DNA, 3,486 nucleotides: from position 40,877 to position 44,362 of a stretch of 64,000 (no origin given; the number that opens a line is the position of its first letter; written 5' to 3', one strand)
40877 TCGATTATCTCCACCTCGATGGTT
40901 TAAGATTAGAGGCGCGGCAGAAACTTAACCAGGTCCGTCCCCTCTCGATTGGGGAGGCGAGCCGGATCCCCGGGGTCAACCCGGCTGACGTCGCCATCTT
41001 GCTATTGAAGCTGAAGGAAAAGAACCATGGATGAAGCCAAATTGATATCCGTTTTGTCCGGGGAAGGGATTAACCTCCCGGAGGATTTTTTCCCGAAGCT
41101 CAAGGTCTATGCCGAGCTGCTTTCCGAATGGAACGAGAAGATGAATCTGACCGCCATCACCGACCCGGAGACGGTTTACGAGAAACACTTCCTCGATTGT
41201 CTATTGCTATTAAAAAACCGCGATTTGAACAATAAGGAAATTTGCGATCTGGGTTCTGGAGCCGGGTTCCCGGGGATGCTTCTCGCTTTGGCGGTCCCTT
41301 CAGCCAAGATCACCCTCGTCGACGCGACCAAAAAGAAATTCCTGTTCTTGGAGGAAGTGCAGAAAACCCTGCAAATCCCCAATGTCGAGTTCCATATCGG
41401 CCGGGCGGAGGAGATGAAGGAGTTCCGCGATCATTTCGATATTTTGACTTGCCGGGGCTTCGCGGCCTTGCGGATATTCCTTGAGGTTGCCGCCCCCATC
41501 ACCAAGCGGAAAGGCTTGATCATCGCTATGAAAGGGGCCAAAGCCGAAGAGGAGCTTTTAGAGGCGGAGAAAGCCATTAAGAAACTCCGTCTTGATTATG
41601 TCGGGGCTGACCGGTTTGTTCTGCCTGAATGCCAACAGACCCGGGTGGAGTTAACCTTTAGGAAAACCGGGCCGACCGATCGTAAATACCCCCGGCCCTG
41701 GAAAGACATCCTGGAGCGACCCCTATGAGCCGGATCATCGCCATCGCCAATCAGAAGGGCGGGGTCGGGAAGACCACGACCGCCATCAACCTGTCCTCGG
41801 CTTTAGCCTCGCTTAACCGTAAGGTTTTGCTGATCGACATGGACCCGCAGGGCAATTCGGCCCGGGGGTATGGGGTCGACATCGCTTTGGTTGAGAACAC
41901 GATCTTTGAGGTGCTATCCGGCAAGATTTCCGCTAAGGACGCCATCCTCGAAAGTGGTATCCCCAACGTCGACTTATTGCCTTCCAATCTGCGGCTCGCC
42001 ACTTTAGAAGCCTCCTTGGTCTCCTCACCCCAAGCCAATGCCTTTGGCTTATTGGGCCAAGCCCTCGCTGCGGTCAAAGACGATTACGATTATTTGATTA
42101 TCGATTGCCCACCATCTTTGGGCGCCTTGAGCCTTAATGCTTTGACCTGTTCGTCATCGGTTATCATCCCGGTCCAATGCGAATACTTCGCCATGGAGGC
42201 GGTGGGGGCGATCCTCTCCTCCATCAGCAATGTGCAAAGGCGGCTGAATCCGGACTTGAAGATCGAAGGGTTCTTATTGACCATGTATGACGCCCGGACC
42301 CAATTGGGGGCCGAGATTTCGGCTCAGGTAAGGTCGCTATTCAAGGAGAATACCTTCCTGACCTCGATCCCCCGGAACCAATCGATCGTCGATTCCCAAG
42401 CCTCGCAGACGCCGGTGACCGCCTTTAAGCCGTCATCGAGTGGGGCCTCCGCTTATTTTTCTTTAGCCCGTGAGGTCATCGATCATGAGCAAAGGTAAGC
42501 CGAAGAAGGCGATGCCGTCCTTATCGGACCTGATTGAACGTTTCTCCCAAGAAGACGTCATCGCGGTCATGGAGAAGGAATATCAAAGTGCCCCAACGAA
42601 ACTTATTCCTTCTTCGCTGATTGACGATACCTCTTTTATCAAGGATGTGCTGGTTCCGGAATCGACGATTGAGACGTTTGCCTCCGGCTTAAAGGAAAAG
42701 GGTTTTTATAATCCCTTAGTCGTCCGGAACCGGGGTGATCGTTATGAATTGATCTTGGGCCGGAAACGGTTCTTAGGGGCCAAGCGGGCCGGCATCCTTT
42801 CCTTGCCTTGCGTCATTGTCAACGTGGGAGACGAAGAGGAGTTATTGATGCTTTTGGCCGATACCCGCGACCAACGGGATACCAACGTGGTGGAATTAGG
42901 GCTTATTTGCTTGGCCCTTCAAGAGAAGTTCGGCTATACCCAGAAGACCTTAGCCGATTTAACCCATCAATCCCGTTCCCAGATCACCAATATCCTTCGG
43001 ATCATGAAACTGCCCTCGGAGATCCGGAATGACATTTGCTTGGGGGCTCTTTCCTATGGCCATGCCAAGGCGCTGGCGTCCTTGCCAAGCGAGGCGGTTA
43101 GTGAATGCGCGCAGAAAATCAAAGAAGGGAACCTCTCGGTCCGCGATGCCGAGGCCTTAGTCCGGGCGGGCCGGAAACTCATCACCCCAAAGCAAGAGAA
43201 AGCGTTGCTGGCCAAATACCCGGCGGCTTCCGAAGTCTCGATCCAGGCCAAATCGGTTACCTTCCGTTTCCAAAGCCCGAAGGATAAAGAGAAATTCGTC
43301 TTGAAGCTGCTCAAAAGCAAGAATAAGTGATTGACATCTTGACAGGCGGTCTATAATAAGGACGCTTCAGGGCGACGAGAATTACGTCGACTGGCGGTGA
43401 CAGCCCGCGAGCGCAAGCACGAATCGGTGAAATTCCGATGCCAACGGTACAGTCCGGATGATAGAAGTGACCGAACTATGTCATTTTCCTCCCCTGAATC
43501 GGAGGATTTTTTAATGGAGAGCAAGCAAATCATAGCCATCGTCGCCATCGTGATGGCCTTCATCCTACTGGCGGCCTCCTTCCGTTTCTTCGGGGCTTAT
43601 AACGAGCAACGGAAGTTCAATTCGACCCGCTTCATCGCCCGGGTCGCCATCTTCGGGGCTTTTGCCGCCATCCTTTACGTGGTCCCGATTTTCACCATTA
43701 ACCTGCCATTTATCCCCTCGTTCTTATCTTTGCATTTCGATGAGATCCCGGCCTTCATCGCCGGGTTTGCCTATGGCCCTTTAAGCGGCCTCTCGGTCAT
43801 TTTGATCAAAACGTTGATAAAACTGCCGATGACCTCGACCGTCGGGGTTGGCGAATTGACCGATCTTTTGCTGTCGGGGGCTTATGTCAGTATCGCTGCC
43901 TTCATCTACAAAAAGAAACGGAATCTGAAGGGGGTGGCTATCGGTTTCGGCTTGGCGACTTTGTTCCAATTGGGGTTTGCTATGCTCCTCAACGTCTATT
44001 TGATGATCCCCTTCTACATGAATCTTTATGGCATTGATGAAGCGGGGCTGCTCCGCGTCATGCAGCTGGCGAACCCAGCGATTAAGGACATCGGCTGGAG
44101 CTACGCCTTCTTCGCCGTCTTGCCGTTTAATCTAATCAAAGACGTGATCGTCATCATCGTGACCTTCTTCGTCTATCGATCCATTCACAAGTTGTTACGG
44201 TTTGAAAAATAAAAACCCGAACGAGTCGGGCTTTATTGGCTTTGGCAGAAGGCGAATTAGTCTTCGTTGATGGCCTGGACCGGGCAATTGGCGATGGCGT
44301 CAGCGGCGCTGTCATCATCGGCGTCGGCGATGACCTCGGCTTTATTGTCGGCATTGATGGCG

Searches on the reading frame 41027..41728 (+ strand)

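Call 42: search_protein_families(library=pfam, proteins=[window:41027-41728:+], max_evalue=0.00001)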
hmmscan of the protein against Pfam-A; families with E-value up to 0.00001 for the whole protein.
window:41027-41728:+ (233 aa): 3 families
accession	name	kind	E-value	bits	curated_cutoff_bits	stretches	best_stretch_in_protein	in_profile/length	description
PF02527.21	GidB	-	1.2e-48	165.4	27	1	24-187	4-166/184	rRNA small subunit methyltransferase G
PF13847.12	Methyltransf_31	-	4.3e-12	46.4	27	1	68-178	3-119/145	Methyltransferase domain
PF13649.12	Methyltransf_25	-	2.3e-06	28.6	27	1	72-144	1-73/97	Methyltransferase domain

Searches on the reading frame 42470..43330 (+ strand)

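Call 42: search_protein_families(library=pfam, proteins=[window:42470-43330:+], max_evalue=0.00001)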
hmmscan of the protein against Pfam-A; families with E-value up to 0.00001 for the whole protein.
window:42470-43330:+ (286 aa): 2 families
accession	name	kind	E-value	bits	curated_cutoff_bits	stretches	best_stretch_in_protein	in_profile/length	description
PF17762.8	HTH_ParB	-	2.8e-21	76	22.6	1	137-233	2-99/102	ParB HTH domain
PF02195.25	ParB_N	-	5.3e-10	39.6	26.3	1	64-127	24-88/95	ParB N-terminal domain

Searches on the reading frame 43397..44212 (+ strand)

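Call 42: search_protein_families(library=pfam, proteins=[window:43397-44212:+], max_evalue=0.00001)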
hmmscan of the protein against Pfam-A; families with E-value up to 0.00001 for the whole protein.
window:43397-44212:+ (271 aa): 1 family
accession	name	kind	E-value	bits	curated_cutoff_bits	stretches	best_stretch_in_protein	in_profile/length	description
PF12822.12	ECF_trnsprt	-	2.9e-24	86.4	30.7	1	78-260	1-169/169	ECF transporter, substrate-specific component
